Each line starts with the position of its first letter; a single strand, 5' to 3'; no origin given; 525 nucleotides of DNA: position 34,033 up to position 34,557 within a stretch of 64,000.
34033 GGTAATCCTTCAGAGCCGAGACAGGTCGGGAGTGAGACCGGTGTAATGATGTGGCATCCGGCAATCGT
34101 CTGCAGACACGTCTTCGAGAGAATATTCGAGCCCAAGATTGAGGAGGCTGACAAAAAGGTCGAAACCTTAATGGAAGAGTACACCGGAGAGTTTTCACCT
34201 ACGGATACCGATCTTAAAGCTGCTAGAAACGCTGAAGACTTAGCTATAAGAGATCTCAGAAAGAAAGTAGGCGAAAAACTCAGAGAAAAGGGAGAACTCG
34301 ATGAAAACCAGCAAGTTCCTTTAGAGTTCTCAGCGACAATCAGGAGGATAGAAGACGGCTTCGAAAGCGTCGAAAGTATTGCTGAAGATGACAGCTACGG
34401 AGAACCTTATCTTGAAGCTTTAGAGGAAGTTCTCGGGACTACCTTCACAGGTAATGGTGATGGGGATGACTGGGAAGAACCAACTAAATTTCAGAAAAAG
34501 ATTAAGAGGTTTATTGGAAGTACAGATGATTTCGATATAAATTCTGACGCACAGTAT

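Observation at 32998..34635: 545-aa orphan translationally coupled to the TIM-barrel-like giant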

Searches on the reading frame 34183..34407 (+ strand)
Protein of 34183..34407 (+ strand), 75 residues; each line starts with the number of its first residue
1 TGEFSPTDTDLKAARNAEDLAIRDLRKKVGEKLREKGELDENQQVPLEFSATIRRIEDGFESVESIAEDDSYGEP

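Call 58: search_protein_families(library=pfam, proteins=[window:34183-34407:+], max_evalue=10)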
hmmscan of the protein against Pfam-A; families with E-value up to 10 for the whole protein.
seq(75 aa): 0 families
